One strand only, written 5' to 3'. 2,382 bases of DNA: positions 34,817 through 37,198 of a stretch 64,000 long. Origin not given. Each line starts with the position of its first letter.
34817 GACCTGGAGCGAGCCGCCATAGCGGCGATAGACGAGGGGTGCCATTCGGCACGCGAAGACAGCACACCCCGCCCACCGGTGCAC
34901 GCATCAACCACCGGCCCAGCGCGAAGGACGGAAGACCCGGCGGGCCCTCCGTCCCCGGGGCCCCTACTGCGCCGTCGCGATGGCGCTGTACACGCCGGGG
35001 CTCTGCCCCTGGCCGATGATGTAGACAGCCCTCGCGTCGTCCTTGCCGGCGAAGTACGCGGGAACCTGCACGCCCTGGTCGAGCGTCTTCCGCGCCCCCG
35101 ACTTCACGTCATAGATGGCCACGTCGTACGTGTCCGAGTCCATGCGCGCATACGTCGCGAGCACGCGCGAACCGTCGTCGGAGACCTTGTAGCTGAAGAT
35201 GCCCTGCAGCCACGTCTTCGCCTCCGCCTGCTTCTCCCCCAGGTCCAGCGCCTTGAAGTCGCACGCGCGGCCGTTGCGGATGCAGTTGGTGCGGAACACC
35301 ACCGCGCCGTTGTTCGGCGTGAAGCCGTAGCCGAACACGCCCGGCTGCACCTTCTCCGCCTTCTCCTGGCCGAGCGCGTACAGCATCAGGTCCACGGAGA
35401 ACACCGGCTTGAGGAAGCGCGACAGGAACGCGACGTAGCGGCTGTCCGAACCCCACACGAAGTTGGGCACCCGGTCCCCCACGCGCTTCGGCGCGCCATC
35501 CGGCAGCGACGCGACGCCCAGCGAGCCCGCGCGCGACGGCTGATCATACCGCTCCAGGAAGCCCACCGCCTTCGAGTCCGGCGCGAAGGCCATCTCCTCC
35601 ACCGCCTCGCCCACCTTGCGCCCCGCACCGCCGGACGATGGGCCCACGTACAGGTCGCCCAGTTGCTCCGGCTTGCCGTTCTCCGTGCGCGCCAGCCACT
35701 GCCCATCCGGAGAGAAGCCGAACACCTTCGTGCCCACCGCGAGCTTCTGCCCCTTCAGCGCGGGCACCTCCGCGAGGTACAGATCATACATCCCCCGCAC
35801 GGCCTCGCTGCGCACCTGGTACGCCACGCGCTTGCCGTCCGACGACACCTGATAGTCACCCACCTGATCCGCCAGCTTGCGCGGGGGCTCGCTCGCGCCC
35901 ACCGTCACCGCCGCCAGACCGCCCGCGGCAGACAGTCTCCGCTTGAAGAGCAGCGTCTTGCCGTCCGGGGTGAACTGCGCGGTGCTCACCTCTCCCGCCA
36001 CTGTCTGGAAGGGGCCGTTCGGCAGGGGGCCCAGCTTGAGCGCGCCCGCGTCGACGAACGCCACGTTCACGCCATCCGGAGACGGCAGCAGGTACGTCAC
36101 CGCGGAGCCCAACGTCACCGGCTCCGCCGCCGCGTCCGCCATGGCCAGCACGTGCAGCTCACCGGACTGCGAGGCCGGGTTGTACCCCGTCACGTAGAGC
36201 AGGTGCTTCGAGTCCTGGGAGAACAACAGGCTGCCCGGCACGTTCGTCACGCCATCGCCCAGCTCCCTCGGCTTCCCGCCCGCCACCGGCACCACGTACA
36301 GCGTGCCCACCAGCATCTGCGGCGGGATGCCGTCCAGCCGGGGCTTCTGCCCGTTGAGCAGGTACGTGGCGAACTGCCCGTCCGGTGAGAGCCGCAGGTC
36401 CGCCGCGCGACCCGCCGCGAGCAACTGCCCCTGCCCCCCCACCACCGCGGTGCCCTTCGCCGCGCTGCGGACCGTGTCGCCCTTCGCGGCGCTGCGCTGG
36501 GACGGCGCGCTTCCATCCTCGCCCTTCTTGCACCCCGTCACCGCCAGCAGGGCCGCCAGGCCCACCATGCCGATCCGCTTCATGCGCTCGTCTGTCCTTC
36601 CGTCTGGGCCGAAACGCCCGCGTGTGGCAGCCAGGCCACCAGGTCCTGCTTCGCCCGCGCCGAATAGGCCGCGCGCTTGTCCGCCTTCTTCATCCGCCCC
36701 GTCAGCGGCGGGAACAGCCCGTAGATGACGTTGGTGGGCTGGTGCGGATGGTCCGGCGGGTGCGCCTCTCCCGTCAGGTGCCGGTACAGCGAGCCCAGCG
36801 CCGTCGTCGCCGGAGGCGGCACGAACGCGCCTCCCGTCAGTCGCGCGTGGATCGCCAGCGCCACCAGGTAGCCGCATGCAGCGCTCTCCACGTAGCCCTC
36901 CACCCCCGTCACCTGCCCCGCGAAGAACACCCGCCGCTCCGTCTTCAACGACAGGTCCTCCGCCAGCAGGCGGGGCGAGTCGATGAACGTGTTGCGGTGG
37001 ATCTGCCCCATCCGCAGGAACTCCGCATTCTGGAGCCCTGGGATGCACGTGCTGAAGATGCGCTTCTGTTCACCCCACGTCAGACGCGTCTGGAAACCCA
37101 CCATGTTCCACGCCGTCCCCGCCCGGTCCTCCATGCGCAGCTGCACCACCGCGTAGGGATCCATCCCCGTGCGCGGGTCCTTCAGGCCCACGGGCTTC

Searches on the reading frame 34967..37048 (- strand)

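Call 52: search_protein_families(library=pfam, proteins=[window:34967-37048:-], max_evalue=0.0001)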
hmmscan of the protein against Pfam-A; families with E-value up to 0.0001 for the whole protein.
window:34967-37048:- (694 aa): 1 family
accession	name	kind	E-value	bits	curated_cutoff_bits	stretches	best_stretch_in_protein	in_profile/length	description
PF07676.18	PD40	-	1.2e-05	25.5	20.9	0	444-459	15-30/38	WD40-like Beta Propeller Repeat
